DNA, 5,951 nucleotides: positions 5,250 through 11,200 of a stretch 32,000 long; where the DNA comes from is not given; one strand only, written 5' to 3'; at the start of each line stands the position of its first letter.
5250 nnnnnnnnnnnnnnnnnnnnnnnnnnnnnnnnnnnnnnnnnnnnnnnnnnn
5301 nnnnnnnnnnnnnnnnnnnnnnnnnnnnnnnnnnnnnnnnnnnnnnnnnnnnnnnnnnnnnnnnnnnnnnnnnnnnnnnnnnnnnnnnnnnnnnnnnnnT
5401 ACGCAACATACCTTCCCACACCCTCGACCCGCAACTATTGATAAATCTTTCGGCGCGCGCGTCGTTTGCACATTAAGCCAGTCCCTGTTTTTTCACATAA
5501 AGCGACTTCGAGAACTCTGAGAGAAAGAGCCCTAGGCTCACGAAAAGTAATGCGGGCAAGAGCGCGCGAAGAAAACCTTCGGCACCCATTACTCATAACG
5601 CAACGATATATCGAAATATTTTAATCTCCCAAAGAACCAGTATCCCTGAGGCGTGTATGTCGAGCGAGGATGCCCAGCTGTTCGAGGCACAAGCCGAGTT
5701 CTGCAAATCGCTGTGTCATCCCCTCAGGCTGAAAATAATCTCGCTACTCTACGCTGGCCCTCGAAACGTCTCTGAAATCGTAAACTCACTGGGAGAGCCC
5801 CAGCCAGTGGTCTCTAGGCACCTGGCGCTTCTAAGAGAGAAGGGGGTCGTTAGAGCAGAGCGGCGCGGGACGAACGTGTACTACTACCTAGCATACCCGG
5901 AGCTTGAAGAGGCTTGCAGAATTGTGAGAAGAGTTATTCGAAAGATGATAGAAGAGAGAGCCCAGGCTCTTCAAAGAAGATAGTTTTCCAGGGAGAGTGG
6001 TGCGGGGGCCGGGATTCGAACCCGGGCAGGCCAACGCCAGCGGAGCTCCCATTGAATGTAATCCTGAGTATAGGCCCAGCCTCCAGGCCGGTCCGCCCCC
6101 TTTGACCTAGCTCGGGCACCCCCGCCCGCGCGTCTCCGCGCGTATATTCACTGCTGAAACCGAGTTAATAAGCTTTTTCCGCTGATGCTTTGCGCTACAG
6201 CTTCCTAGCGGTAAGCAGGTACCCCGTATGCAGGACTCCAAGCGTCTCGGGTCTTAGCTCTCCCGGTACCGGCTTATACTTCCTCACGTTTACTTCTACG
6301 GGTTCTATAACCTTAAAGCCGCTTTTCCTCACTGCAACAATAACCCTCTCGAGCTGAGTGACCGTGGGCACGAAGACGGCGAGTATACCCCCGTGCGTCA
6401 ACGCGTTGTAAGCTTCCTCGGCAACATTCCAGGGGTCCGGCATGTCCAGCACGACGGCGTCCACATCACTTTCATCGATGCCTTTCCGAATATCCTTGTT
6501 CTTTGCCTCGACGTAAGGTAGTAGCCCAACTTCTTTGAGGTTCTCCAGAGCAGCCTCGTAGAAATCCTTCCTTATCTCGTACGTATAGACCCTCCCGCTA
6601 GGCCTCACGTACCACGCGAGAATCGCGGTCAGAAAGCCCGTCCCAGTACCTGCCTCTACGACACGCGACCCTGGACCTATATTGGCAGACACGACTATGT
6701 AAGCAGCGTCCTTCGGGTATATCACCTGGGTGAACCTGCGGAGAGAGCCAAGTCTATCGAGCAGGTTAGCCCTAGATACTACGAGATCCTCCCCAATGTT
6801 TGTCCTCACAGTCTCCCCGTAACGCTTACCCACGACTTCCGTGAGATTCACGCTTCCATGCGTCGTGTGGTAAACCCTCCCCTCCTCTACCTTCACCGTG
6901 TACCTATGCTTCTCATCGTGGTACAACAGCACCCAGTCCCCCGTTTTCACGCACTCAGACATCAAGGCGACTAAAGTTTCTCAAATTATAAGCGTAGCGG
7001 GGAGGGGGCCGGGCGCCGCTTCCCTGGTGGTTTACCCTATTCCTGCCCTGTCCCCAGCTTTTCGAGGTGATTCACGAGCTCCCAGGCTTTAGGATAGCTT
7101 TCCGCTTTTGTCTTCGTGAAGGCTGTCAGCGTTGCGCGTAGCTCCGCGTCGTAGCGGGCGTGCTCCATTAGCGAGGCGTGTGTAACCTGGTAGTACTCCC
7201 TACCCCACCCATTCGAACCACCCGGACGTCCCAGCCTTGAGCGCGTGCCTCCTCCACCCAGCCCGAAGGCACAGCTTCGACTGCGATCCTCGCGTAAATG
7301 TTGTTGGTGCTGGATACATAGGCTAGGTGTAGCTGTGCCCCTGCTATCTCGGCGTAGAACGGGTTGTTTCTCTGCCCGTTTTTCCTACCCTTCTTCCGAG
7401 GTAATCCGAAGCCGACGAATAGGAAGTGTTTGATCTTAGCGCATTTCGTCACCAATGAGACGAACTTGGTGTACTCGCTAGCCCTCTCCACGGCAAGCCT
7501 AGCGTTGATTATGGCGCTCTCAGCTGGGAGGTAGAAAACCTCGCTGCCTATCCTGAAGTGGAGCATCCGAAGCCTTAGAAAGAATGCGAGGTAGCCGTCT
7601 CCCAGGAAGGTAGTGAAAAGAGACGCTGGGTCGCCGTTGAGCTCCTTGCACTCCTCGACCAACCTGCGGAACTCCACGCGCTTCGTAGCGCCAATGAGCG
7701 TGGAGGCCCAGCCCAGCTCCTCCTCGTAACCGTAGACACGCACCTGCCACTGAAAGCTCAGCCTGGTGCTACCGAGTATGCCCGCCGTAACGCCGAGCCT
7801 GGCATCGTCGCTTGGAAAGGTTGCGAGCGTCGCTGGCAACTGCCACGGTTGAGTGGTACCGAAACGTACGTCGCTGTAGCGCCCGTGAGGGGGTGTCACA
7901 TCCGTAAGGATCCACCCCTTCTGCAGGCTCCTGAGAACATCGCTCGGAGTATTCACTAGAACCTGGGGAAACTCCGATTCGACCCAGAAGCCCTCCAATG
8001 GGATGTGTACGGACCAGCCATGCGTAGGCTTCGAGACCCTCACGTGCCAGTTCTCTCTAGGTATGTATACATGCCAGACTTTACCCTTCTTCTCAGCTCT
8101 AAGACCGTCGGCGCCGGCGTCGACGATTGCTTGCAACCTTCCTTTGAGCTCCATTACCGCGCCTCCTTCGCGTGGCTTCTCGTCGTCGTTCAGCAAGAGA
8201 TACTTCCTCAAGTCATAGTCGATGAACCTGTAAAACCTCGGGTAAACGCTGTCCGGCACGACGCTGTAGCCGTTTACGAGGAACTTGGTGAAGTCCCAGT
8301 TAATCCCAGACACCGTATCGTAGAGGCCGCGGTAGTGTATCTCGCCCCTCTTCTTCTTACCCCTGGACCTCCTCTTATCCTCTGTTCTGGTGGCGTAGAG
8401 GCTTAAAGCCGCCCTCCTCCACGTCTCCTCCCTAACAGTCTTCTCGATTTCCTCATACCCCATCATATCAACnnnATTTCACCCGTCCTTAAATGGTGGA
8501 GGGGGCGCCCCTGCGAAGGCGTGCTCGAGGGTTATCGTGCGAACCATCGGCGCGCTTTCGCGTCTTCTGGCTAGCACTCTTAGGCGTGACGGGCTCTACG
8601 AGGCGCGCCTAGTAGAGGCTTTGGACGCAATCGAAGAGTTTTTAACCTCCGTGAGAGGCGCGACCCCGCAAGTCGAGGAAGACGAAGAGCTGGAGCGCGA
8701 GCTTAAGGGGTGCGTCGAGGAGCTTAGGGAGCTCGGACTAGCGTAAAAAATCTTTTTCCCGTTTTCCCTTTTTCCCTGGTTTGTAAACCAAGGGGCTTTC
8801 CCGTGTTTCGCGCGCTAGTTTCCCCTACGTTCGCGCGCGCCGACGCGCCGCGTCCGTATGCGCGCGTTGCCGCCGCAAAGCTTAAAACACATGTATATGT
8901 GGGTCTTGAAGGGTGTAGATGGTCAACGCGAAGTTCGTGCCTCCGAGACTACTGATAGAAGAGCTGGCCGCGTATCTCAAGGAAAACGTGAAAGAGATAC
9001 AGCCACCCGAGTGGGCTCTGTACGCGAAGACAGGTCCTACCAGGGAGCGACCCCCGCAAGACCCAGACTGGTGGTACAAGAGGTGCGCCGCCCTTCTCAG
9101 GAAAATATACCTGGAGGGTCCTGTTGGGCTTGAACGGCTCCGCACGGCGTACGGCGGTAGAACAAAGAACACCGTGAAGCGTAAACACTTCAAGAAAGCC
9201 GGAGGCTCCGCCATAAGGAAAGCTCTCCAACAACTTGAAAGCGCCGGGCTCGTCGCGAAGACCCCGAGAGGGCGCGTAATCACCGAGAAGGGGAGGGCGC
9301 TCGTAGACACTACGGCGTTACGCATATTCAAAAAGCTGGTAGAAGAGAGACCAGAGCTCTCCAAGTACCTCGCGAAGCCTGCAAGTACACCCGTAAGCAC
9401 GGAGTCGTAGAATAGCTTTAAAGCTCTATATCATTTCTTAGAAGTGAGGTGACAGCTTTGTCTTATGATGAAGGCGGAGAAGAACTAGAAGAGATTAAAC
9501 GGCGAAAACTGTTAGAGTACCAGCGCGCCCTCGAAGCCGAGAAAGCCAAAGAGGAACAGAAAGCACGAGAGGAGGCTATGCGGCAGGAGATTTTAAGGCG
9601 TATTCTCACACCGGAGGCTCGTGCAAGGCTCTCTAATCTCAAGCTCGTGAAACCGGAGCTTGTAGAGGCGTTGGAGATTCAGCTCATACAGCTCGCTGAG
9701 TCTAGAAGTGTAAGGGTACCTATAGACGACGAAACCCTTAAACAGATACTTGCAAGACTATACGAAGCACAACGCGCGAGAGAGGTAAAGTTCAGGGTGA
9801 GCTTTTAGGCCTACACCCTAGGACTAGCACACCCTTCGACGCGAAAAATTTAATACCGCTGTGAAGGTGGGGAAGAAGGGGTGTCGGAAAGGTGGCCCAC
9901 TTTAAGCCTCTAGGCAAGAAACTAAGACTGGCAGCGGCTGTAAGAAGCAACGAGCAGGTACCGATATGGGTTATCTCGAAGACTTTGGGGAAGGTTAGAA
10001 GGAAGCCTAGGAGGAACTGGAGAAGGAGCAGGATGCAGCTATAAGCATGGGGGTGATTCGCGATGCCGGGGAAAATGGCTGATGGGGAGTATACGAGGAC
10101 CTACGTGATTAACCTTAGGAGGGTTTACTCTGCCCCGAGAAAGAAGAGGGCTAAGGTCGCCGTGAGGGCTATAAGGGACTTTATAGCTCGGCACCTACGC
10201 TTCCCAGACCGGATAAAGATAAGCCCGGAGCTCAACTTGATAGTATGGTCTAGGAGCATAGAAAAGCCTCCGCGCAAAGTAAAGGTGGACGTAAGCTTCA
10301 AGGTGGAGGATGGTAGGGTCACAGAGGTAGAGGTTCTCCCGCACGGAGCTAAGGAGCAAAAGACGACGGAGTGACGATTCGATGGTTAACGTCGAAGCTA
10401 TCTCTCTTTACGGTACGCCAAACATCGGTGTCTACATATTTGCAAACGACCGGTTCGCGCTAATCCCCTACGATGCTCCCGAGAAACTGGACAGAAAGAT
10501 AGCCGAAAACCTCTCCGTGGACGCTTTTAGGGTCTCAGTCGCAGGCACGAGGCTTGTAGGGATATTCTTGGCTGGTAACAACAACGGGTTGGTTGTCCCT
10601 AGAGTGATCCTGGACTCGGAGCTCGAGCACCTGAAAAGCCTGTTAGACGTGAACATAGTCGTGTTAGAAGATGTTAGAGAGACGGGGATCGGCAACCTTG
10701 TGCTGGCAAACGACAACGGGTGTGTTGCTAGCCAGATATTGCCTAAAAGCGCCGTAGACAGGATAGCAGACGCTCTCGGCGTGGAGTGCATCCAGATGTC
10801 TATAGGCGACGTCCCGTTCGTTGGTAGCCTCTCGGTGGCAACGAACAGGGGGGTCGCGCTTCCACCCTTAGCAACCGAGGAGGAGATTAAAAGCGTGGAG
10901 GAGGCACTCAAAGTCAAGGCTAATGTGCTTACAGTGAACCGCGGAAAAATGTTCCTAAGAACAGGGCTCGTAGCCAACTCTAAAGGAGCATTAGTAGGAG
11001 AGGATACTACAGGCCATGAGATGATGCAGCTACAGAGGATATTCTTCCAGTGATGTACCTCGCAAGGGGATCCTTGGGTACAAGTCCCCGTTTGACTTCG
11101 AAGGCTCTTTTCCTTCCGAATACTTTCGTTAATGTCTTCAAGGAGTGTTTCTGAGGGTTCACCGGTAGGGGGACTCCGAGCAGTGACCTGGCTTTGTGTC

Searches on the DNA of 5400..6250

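Call 97: search_rna_families(source=window, start=5400, end=6250, threshold=evalue, max_evalue=0.1)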
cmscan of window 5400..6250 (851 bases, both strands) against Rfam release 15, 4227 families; matches with E-value up to 0.1: 1.
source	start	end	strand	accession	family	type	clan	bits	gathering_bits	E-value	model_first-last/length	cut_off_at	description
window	6004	6100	-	RF01852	tRNA-Sec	Gene; tRNA;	CL00001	24.4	47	0.025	1-91/91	no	Selenocysteine transfer RNA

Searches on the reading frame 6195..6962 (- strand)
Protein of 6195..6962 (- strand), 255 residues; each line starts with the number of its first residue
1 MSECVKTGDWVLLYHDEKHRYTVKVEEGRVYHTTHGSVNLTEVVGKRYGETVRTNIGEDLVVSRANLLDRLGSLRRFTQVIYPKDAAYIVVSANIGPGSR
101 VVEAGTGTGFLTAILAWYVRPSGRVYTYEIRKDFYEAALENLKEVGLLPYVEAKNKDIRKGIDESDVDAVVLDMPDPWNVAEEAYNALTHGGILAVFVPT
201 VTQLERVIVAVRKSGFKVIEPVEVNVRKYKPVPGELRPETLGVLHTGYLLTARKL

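Call 75: search_protein_families(library=pfam, proteins=[window:6195-6962:-], max_evalue=0.01)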
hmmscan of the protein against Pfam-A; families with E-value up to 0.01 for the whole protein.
window:6195-6962:- (255 aa): 13 families
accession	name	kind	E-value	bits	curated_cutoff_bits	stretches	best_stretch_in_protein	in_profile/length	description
PF08704.16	GCD14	-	8.8e-34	117.7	26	1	74-230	17-178/247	tRNA methyltransferase complex GCD14 subunit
PF01135.25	PCMT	-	2.8e-11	44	20.3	1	88-219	64-193/210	Protein-L-isoaspartate(D-aspartate) O-methyltransferase (PCMT)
PF13847.12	Methyltransf_31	-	3.3e-08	33.8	27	1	97-197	3-110/145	Methyltransferase domain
PF14801.12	TrmI-like_N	-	3.2e-07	30.6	24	1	7-52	5-50/50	TrmI-like N-terminal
PF00398.26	RrnaAD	-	6.8e-06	25.8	24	1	86-143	19-73/263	Ribosomal RNA adenine dimethylase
PF08241.18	Methyltransf_11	-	7.4e-06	27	21.2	1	103-195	2-94/95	Methyltransferase domain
PF13649.12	Methyltransf_25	-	2.3e-05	25.5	27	1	101-192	1-97/97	Methyltransferase domain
PF13679.12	Methyltransf_32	-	0.0016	18.8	27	1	98-163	26-94/143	Methyltransferase domain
PF08242.18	Methyltransf_12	-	0.0022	19.1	30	1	102-194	1-98/98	Methyltransferase domain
PF01596.23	Methyltransf_3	-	0.0027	17.5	22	1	85-164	32-111/204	O-methyltransferase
PF01209.24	Ubie_methyltran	-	0.0045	16.8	20.1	1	93-197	43-152/233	ubiE/COQ5 methyltransferase family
PF05175.20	MTS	-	0.0054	16.8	23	0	99-175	33-107/170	Methyltransferase small domain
PF02475.24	TRM5-TYW2_MTfase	-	0.0058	17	28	1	93-197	32-136/164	TRM5/TYW2 methyltransferase domain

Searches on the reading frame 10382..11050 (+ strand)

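Call 75: search_protein_families(library=pfam, proteins=[window:10382-11050:+], max_evalue=0.01)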
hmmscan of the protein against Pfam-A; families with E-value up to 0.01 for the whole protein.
window:10382-11050:+ (223 aa): 1 family
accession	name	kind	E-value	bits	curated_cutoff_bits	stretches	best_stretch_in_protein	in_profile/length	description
PF01912.23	eIF-6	-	1.1e-63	214.6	25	1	7-203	2-197/197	eIF-6 family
